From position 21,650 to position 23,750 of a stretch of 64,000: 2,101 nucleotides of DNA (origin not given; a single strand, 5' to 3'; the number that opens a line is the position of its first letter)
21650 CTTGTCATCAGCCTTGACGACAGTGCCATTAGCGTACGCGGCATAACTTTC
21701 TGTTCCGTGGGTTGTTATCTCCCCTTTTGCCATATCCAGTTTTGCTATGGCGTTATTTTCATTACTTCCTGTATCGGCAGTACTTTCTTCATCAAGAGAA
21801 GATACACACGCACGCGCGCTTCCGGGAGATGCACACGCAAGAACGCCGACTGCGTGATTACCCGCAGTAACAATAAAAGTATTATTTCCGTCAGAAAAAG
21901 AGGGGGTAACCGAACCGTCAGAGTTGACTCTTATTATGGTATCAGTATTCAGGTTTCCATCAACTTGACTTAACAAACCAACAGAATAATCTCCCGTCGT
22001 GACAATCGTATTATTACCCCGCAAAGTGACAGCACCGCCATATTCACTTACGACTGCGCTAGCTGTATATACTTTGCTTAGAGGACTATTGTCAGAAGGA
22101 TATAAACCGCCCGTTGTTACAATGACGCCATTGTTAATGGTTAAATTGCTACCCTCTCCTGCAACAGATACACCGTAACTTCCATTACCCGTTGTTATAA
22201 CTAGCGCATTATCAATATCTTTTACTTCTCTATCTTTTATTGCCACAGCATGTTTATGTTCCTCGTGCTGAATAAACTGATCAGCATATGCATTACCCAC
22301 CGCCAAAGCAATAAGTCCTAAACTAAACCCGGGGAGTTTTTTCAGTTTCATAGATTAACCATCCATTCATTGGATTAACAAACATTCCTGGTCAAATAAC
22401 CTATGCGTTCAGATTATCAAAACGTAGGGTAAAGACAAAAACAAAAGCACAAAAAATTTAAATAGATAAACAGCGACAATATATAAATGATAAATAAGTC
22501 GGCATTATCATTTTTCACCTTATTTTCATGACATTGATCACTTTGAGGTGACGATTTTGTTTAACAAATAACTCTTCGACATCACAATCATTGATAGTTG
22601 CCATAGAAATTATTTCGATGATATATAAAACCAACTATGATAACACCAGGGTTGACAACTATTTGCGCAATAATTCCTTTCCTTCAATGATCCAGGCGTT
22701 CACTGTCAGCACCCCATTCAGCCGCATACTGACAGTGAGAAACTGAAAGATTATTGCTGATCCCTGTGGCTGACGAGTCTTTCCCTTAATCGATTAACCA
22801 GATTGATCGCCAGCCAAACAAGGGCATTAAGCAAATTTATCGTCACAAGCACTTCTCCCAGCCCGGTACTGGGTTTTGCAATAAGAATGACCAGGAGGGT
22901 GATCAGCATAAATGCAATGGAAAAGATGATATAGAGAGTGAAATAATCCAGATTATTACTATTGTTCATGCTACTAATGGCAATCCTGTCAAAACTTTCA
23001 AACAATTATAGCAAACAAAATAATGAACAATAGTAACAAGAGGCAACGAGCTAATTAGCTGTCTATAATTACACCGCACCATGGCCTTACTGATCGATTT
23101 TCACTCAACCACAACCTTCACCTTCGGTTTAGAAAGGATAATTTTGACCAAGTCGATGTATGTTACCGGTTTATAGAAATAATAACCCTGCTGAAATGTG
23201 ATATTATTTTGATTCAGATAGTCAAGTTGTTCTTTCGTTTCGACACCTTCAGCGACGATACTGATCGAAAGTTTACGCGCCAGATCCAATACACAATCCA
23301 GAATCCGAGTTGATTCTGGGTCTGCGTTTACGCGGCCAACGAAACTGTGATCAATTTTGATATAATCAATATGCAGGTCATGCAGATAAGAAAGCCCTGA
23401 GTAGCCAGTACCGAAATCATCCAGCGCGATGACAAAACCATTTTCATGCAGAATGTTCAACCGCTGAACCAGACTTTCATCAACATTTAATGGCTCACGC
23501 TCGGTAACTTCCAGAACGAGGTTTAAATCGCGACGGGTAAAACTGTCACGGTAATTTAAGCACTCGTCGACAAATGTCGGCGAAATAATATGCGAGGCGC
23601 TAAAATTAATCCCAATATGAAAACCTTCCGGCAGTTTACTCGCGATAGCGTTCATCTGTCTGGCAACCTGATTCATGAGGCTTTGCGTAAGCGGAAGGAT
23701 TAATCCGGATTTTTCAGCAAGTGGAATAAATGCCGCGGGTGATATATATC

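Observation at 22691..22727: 9-bp inverted repeat flanking a 19-nt spacer downstream of ymgF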

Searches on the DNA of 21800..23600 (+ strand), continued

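Call 24: get_annotated_region(hit=H68, flank=600)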
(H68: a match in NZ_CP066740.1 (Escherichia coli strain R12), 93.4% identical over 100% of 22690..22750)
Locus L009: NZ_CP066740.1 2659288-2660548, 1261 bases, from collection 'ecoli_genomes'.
description: Escherichia coli strain R12 chromosome, complete genome
organism: Escherichia coli strain R12 (NCBI taxid 562)
replicon: chromosome; assembly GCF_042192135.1
host: rat; source: UCSB animal house; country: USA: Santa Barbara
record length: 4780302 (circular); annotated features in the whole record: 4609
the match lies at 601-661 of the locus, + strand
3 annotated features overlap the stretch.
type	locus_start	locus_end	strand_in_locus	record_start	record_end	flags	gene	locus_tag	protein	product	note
CDS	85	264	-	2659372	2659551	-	-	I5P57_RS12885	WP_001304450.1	hypothetical protein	-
CDS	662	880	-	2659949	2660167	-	ymgF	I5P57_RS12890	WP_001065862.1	cell division-associated protein YmgF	-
CDS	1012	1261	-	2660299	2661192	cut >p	-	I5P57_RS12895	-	cyclic diguanylate phosphodiesterase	incomplete; partial in the middle of a contig; missing N-terminus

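Call 25: get_annotated_region(hit=H69, flank=600)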
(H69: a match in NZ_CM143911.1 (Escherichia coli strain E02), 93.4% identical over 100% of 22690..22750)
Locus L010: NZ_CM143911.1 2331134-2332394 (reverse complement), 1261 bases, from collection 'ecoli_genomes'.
description: Escherichia coli strain E02 chromosome, whole genome shotgun sequence
organism: Escherichia coli strain E02 (NCBI taxid 562)
replicon: chromosome; assembly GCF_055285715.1
host: Homo sapiens; source: urine sample; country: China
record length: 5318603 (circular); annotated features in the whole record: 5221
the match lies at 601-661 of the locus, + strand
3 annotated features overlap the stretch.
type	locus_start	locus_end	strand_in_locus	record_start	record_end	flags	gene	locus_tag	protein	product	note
CDS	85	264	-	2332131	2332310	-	-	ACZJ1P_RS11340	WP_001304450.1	hypothetical protein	-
CDS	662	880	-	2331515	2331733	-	ymgF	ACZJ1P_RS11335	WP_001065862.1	cell division-associated protein YmgF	-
CDS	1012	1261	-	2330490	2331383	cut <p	-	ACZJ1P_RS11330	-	cyclic diguanylate phosphodiesterase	incomplete; partial in the middle of a contig; missing N-terminus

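Call 26: get_annotated_region(hit=H65, flank=600)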
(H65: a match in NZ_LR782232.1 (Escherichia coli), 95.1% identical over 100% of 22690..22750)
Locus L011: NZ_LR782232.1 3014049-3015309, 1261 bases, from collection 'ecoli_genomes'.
description: Escherichia coli isolate SC467 chromosome 1
organism: Escherichia coli (NCBI taxid 562)
replicon: chromosome; assembly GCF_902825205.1
host: -; source: soil; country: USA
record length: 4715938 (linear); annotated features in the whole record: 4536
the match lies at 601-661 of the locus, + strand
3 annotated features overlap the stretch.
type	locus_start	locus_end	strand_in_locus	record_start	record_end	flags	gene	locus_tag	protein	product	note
CDS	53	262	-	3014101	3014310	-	-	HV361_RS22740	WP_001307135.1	hypothetical protein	-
CDS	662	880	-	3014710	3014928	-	ymgF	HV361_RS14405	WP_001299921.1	cell division-associated protein YmgF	-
CDS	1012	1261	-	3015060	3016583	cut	pdeG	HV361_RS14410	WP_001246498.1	EAL domain-containing protein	-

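Call 27: get_annotated_region(hit=H60, flank=600)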
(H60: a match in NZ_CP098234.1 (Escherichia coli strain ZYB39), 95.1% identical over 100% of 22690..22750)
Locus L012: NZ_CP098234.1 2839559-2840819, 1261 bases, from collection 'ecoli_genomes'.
description: Escherichia coli strain ZYB39 chromosome, complete genome
organism: Escherichia coli strain ZYB39 (NCBI taxid 562)
replicon: chromosome; assembly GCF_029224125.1
host: bovine; source: -; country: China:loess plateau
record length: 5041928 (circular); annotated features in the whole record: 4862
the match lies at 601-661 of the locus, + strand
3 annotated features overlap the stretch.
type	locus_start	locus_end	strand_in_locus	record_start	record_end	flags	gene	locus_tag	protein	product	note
CDS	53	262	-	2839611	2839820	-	-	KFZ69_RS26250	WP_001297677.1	hypothetical protein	-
CDS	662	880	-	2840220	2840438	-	ymgF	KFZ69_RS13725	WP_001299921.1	cell division-associated protein YmgF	-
CDS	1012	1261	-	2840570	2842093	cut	pdeG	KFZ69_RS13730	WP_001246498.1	cyclic diguanylate phosphodiesterase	-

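Call 55: search_dna_similar(query=window:22697-22741:+, collection=ecoli_genomes, mode=distant, max_rows=12, rows=spread, max_evalue=1)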
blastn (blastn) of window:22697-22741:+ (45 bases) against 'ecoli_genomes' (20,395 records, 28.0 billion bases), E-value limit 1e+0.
Records with a match: 5026; places in all: 5026; records where one place covers at least 80% of the query: 5026.
Genomes with a match: 5024 of 5426; with a place that covers at least 80% of the query: 5024. Places per genome that has any: lowest 1, median 1, highest 2. On chromosomes: 5014 places; on plasmids: 12.
Best place of each record, by identity: >=99% 619; 95-99% 3923; 90-95% 484.
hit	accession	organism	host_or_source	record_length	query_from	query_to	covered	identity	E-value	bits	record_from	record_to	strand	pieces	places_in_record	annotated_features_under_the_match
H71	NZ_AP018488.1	Escherichia coli O157:H7 strain PV15-279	Homo sapiens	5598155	1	45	100%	100.0%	6e-14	82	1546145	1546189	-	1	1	none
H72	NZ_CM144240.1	Escherichia coli strain DG351-2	chicken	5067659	1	45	100%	100.0%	6e-14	82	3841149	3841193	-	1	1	none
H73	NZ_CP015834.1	Escherichia coli strain MS6198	Homo sapiens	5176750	1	45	100%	95.6%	3e-11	73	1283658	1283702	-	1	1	none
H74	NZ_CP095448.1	Escherichia coli strain LS45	chicken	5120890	1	45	100%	95.6%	3e-11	73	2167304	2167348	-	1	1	none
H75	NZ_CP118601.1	Escherichia coli strain NB4833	Homo sapiens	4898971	1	45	100%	95.6%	3e-11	73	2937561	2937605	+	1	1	none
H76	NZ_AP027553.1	Escherichia coli strain LR-58-1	Homo sapiens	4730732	1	45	100%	95.6%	3e-11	73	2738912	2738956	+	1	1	none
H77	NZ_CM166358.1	Escherichia coli strain CH425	Homo sapiens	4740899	1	45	100%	95.6%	3e-11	73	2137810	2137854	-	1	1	none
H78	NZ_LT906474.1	Escherichia coli strain NCTC122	-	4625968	1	45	100%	95.6%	3e-11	73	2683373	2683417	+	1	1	none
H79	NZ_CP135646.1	Escherichia coli strain TUM14668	missing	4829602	2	45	98%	95.5%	1e-10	72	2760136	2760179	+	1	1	none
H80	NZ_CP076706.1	Escherichia coli O170:H18 strain CFIAFB20120266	missing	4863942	2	45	98%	93.2%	5e-9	67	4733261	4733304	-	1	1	none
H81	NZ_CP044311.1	Escherichia coli strain RM13752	missing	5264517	3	45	96%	95.3%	4e-10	70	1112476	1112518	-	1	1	none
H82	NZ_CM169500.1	Escherichia coli strain EC01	Homo sapiens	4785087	3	45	96%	95.3%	4e-10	70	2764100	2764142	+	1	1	none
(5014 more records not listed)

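Call 57: search_dna_similar(query=L008:608-652:+, collection=ecoli_genomes, mode=distant, max_rows=12, rows=spread, max_evalue=1)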
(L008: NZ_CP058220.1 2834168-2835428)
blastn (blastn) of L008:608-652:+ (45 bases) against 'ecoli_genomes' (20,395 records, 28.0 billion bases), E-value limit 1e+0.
Records with a match: 5026; places in all: 5027; records where one place covers at least 80% of the query: 5026.
Genomes with a match: 5024 of 5426; with a place that covers at least 80% of the query: 5024. Places per genome that has any: lowest 1, median 1, highest 2. On chromosomes: 5015 places; on plasmids: 12.
Best place of each record, by identity: >=99% 473; 95-99% 3912; 90-95% 641.
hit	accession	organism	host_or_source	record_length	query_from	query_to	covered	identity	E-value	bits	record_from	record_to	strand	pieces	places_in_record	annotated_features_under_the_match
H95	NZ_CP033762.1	Escherichia coli strain FDAARGOS_536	Homo sapiens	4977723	1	45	100%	100.0%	6e-14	82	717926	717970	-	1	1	none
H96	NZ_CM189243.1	Escherichia coli Nissle 1917 strain Nissle 1917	-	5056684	1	45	100%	100.0%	6e-14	82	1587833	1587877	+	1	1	none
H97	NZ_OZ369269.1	Escherichia coli strain Esc14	not applicable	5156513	1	45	100%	97.8%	3e-12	78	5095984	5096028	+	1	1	none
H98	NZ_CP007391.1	Escherichia coli strain ST540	-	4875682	2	45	98%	97.7%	9e-12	76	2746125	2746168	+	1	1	none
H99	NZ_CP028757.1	Escherichia coli strain A17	Otter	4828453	2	45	98%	97.7%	9e-12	76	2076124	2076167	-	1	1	none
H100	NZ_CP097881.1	Escherichia coli str. K-12 substr. MG1655 strain K-12 ...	not applicable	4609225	2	45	98%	97.7%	9e-12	76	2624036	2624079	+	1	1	none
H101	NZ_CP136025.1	Escherichia coli strain GDSC2BY4G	vegetable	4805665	2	45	98%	97.7%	9e-12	76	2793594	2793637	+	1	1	none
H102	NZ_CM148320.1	Escherichia coli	Homo sapiens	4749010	2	45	98%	97.7%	9e-12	76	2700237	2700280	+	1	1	none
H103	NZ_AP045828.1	Escherichia coli strain 23CRST014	Homo sapiens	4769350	2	45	98%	97.7%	9e-12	76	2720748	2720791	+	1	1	none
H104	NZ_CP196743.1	Escherichia coli strain FXCREC004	Homo sapiens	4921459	3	45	96%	97.7%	3e-11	74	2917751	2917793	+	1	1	none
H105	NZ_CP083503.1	Escherichia coli strain elppa5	Homo sapiens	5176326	2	45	98%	93.2%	5e-9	67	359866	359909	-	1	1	none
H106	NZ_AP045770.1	Escherichia coli strain 23CRST011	Homo sapiens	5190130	2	45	98%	90.9%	6e-8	63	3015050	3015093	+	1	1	none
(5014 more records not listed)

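Call 59: get_annotated_region(hit=H97, flank=40)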
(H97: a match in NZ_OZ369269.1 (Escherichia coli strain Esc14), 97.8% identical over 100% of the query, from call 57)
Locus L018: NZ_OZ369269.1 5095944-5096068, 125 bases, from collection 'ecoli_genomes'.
description: Escherichia coli strain Esc14 isolate Esc14 chromosome 1, complete sequence
organism: Escherichia coli strain Esc14 (NCBI taxid 562)
replicon: chromosome; assembly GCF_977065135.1
host: not applicable; source: not applicable; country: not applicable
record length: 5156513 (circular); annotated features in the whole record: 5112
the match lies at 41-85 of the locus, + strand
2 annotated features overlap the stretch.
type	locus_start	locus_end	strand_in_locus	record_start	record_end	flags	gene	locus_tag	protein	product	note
CDS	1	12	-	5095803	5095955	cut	-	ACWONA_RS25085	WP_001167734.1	hypothetical protein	-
CDS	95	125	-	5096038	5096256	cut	ymgF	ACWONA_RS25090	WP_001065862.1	cell division-associated protein YmgF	-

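Call 60: get_annotated_region(hit=H106, flank=40)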
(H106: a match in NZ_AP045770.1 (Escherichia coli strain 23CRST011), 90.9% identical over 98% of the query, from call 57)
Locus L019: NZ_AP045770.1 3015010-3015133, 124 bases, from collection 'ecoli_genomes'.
description: Escherichia coli strain 23CRST011 chromosome, complete genome
organism: Escherichia coli strain 23CRST011 (NCBI taxid 562)
replicon: chromosome; assembly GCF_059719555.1
host: Homo sapiens; source: feces; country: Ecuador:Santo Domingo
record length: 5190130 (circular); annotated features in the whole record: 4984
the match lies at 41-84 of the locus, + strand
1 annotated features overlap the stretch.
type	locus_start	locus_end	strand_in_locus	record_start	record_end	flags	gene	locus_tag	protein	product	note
CDS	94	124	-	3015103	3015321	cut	ymgF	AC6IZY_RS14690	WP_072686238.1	cell division-associated protein YmgF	-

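Call 61: get_annotated_region(hit=H80, flank=40)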
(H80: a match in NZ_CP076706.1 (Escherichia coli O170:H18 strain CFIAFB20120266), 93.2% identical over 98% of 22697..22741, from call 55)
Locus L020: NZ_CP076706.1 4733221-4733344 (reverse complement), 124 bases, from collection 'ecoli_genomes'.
description: Escherichia coli O170:H18 strain CFIAFB20120266 chromosome, complete genome
organism: Escherichia coli O170:H18 strain CFIAFB20120266 (NCBI taxid 2848145)
replicon: chromosome; assembly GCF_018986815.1
host: -; source: missing; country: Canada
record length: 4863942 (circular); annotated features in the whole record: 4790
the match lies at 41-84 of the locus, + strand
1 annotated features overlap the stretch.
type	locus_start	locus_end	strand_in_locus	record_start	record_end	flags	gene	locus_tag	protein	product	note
CDS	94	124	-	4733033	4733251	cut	ymgF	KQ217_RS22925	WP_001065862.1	cell division-associated protein YmgF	-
